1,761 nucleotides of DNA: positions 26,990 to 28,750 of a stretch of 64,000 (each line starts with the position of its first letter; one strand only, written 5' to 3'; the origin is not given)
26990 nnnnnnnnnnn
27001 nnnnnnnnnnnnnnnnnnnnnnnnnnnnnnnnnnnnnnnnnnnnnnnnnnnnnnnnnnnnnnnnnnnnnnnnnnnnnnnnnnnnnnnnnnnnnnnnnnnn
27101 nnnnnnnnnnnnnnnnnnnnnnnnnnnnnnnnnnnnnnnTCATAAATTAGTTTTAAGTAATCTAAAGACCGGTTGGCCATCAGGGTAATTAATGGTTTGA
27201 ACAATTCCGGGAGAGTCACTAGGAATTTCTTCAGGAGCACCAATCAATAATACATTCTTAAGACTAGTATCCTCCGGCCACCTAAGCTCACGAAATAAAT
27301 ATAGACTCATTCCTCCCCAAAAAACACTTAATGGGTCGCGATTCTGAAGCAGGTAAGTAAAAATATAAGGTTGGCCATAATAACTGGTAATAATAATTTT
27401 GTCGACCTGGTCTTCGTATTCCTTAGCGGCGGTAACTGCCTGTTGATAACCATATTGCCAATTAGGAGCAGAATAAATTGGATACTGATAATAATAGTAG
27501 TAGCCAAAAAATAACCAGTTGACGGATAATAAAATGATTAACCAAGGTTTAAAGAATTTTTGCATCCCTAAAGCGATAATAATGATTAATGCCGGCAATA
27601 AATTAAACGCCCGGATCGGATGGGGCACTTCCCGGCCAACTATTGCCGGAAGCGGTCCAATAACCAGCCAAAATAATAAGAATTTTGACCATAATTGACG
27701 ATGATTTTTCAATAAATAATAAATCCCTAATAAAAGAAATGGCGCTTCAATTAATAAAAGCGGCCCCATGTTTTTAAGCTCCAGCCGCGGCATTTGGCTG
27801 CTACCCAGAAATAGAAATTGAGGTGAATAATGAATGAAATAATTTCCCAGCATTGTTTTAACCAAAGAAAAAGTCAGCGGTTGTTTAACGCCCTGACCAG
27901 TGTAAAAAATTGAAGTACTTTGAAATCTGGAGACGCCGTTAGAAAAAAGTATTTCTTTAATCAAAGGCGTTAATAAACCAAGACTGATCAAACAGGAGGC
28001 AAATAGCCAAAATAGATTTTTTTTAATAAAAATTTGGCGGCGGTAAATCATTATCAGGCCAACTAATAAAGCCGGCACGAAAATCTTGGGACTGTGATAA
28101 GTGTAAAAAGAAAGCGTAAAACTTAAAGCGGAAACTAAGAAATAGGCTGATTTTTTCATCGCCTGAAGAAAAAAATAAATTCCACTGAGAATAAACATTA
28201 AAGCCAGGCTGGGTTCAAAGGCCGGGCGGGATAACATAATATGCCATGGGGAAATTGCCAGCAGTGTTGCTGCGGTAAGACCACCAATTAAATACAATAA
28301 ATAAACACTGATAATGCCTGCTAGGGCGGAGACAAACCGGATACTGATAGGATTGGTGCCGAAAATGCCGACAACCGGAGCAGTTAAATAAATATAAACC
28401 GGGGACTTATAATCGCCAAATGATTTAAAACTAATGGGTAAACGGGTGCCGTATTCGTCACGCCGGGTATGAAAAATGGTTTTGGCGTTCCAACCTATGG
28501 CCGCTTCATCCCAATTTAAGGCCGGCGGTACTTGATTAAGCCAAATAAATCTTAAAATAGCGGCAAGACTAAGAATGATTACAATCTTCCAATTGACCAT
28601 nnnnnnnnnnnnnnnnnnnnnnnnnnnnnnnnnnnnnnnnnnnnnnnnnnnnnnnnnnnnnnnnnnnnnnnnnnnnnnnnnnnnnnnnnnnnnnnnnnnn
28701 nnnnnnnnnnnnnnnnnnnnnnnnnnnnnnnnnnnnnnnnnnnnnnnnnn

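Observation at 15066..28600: Six diverged tandem paralogs of one PMT_2/ArnT-like GT-C family, one with the loop-1 DE motif changed to EE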

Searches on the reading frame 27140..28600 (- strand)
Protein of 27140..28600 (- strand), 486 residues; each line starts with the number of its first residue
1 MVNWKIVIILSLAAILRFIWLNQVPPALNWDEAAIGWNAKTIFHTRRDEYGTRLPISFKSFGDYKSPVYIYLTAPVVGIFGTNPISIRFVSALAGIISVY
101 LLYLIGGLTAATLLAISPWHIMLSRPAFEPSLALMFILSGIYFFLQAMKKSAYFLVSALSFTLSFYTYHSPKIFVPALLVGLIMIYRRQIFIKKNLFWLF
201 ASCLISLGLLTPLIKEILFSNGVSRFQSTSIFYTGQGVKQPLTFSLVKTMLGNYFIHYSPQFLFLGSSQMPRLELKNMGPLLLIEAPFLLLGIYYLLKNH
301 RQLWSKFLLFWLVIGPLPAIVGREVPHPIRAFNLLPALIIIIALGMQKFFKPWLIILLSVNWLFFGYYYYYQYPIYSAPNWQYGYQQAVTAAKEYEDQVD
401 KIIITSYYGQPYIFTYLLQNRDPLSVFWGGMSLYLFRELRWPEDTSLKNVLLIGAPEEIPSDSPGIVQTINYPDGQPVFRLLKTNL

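Call 3: search_protein_families(library=pfam, proteins=[window:27140-28600:-], max_evalue=0.01)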
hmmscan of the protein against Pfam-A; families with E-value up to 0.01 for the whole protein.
window:27140-28600:- (486 aa): 1 family
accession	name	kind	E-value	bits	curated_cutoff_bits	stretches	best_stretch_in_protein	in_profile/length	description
PF13231.12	PMT_2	-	8.8e-11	42.7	26.1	1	65-207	2-152/160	Dolichyl-phosphate-mannose-protein mannosyltransferase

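Call 13: find_homologous_proteins(query=window:27143-28600:-, max_evalue=0.00001)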
Query window:27143-28600:- (486 aa): 1797 proteins with E <= 0.00001 among 8000 candidates; the best 120 are listed.
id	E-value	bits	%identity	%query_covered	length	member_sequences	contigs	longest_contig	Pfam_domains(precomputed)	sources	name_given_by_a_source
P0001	1.8e-271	920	83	100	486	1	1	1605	PF13231.13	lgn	-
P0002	1.5e-254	864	77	100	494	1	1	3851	PF13231.13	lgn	-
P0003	2.1e-204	699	64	99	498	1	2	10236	PF13231.13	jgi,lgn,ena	-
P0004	4.0e-203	694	62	100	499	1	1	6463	PF13231.13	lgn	-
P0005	1.6e-202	692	62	99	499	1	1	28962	PF13231.13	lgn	-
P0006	1.8e-202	692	62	100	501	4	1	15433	PF02366.25,PF13231.13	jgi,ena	-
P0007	4.8e-199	681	62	99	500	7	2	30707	PF02366.25,PF13231.13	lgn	-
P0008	1.2e-198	680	62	99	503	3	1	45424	PF13231.13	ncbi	-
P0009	2.0e-198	679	62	99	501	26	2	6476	PF02366.25,PF13231.13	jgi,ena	-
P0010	3.6e-198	678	62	100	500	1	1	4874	PF13231.13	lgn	-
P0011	6.7e-197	674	62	99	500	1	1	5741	PF13231.13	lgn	-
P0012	7.8e-197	674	62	99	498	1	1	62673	PF13231.13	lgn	-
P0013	8.0e-197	674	61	99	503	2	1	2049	-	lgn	-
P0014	8.1e-197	674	61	99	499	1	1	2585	PF13231.13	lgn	-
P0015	1.3e-196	673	63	99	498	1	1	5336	PF02366.25,PF13231.13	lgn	-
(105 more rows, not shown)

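Call 14: search_protein_families(library=ncbifam, proteins=[window:27143-28600:-], max_evalue=0.001)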
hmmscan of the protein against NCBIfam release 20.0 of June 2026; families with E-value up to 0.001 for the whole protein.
window:27143-28600:- (486 aa): 1 family
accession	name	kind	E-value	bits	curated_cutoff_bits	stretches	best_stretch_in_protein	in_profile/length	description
TIGR03663.1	TIGR03663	subfamily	7.4e-05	21.9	126.25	1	6-314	4-305/435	flippase activity-associated protein Agl23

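Call 22: predict_structure(alignment_id=A2)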
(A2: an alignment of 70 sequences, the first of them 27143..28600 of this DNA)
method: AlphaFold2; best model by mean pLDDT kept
length: 486 residues; sequences in the alignment: 70
mean_pLDDT: 95.6   pTM: 0.94
mean pLDDT of the five models: 95.6, 95.3, 94.9, 94.9, 94.9
residues with pLDDT >= 90: 450; 70-90: 33; 50-70: 2; < 50: 1
segments of 3 or more residues with pLDDT < 50: none
pLDDT, mean of each block of 10 residues (from residue 1): 86 97 96 97 96 89 86 98 97 98 98 98 97 98 98 98 96 98 98 97 98 88 83 93 96 97 95 95 97 98 98 97 94 98 94 93 97 96 97 98 96 97 94 97 94 98 97 98 92
secondary structure, 60 per line:
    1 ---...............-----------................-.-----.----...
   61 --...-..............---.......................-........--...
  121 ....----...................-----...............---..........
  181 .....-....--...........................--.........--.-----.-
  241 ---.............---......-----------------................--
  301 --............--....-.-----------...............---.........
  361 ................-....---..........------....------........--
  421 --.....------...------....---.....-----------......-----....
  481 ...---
elements in order: H4-18 H30-45 E58-60 E63-65 H67-80 H84-106 H108-115 H118-124 H129-147 H153-167 H171-185 H187-190 H193-219 H222-229 H244-256 H260-265 H283-298 H303-314 H317-320 H334-348 H352-376 H378-381 H385-394 E401-404 H411-418 H423-427 E434-436 H443-446 E450-454 E466-471 E477-483

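Call 25: fold_search(model_id=the predicted structure, library=pdb)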
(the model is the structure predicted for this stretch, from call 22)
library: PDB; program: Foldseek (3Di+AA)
matches with E <= 10: 187; with E <= 0.001: 25
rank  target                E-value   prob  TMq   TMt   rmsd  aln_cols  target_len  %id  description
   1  7oci_F                3.1e-07  1.00  0.51  0.40  11.4       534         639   13  Cryo-EM structure of yeast Ost6p containing oligosaccharyltransferase complex (released 2022-02-16)
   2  3waj                  3.1e-07  1.00  0.47  0.31  13.3       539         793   15  Crystal structure of the Archaeoglobus fulgidus oligosaccharyltransferase (O29867_ARCFU) complex with Zn and sulfate (released 2013-10-30)
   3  9s6t_A                6.4e-07  1.00  0.53  0.54   8.4       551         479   14  Ternary cryo-EM structure of chicken ALG12 with Dol25-PP-GlcNAc2Man7, Dol25-P-Man, and Fab (released 2026-03-18)
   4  3wak                  8.3e-07  1.00  0.47  0.28  14.2       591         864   15  Crystal structure of the Archaeoglobus fulgidus oligosaccharyltransferase (O29867_ARCFU) in the apo form (released 2013-10-30)
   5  5gmy_A                1.0e-06  1.00  0.46  0.28  14.2       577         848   14  Crystal structure of the Archaeoglobus fulgidus oligosaccharyltransferase (O29867_ARCFU) tethered with an acceptor pep (released 2017-02-01)
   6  8b6l_I                1.2e-06  1.00  0.52  0.39  12.3       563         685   13  Subtomogram average of the human Sec61-TRAP-OSTA-translocon (released 2022-12-07)
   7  7e9s_A                1.6e-06  1.00  0.48  0.29  14.0       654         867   14  Archaeal oligosaccharyltransferase AglB from Archaeoglobus fulgidus in complex with an inhibitory peptide and a dolich (released 2021-09-08)
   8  9n9j_I                3.3e-06  1.00  0.53  0.39  11.9       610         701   12  Structure of a GRP94 folding intermediate engaged with a CCDC134- and FKBP11-bound secretory translocon (released 2025-11-19)
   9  6s7o_A                3.4e-06  1.00  0.53  0.41  11.8       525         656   13  Cryo-EM structure of human oligosaccharyltransferase complex OST-A (released 2019-12-18)
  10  6ftg_5                7.0e-06  1.00  0.52  0.41  13.3       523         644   14  Subtomogram average of OST-containing ribosome-translocon complexes from canine rough microsomal membranes (released 2018-03-21)
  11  5ezm                  7.3e-06  1.00  0.57  0.52   9.2       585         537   11  Crystal Structure of ArnT from Cupriavidus metallidurans in the apo state (released 2016-02-17)
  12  5f15                  7.6e-06  1.00  0.56  0.51  10.1       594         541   10  Crystal Structure of ArnT from Cupriavidus metallidurans bound to Undecaprenyl phosphate (released 2016-02-17)
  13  8pn9_A                9.1e-06  1.00  0.50  0.39  11.9       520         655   13  Structure of human oligosaccharyltransferase OST-A complex bound to NGI-1 (released 2024-05-08)
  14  5ogl_A                9.1e-06  1.00  0.50  0.36  10.1       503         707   13  Structure of bacterial oligosaccharyltransferase PglB in complex with an acceptor peptide and an lipid-linked oligosac (released 2017-10-25)
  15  6c26_A                1.0e-05  1.00  0.53  0.42  11.2       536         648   11  The Cryo-EM structure of a eukaryotic oligosaccharyl transferase complex (released 2018-01-31)
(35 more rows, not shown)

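Call 26: search_solved_structures(query=A2, max_evalue=1, show_alignments=2)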
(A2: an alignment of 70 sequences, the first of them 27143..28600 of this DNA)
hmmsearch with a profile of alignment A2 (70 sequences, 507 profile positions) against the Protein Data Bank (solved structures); distinct sequences matched with E-value up to 1: 1.
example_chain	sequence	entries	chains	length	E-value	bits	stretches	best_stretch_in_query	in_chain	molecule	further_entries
5ezm_A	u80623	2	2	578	0.00052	22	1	68-227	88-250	4-amino-4-deoxy-L-arabinose transferase or related glycosyltransferases of PMT family | 4-amino-4-deoxy-L-arabinose (L-Ara4N) transferase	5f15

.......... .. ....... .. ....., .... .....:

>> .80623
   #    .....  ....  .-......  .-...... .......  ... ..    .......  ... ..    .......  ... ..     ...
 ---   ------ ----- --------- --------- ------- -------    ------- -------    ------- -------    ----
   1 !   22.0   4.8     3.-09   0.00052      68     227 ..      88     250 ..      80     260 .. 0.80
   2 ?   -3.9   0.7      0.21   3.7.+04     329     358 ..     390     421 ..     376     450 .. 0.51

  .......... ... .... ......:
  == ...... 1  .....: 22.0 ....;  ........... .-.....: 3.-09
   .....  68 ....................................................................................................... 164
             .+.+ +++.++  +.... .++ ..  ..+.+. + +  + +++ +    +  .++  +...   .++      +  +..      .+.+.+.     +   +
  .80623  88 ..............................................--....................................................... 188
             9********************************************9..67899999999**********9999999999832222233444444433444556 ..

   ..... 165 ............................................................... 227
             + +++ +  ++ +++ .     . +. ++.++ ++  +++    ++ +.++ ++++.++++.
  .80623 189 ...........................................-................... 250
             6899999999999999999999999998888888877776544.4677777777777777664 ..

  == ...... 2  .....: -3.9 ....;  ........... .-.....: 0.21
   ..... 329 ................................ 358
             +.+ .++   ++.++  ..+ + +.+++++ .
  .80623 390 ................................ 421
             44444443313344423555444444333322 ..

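Call 69: find_encoding_contigs(protein=window:27140-28600:-, flank=2000, max_places=3)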
Protein window:27140-28600:- (486 aa): 19 contigs read that carry it; 3 places shown.
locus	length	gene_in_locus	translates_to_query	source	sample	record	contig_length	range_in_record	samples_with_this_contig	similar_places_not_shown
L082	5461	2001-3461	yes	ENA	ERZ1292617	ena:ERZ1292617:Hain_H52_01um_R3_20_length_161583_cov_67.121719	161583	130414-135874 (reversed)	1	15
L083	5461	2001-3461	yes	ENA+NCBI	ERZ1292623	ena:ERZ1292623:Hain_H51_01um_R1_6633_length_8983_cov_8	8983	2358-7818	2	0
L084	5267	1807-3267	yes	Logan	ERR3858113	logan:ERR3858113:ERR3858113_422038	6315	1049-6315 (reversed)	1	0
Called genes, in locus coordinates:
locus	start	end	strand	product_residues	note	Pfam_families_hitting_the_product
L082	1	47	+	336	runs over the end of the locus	PF00288:GHMP_kinases_N, PF08544:GHMP_kinases_C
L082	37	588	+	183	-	PF00702:Hydrolase (weak), PF13419:HAD_2 (weak), PF13242:Hydrolase_like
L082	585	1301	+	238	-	PF00483:NTP_transferase, PF12804:NTP_transf_3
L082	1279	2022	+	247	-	PF13641:Glyco_tranf_2_3, PF00535:Glycos_transf_2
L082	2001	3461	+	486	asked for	PF13231:PMT_2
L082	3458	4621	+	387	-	-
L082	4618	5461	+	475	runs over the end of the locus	PF02366:PMT, PF13231:PMT_2 (weak)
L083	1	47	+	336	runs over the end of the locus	PF00288:GHMP_kinases_N, PF08544:GHMP_kinases_C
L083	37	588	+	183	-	PF00702:Hydrolase (weak), PF13419:HAD_2 (weak), PF13242:Hydrolase_like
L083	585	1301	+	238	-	PF00483:NTP_transferase, PF12804:NTP_transf_3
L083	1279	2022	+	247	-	PF13641:Glyco_tranf_2_3, PF00535:Glycos_transf_2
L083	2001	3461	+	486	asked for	PF13231:PMT_2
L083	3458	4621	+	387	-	-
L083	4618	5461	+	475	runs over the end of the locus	PF02366:PMT, PF13231:PMT_2 (weak)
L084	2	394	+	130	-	?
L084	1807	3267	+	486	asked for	PF13231:PMT_2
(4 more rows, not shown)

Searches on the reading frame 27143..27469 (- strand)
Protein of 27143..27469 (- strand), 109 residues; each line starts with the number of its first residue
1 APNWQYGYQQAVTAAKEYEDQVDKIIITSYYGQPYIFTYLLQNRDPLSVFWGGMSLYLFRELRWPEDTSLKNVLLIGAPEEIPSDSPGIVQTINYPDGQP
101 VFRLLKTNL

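Call 54: predict_structure(alignment_id=A4)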
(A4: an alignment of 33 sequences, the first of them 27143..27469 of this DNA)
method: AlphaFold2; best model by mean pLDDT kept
length: 109 residues; sequences in the alignment: 33
mean_pLDDT: 89.0   pTM: 0.83
mean pLDDT of the five models: 89.0, 88.9, 84.8, 84.0, 83.9
residues with pLDDT >= 90: 75; 70-90: 28; 50-70: 6; < 50: 0
segments of 3 or more residues with pLDDT < 50: none
pLDDT, mean of each block of 10 residues (from residue 1): 75 93 95 85 76 85 94 96 95 94 92
secondary structure, 60 per line:
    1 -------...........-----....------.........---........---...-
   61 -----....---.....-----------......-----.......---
elements in order: H8-18 E24-27 H34-42 H46-53 E57-59 H66-69 E73-77 E89-94 E100-106
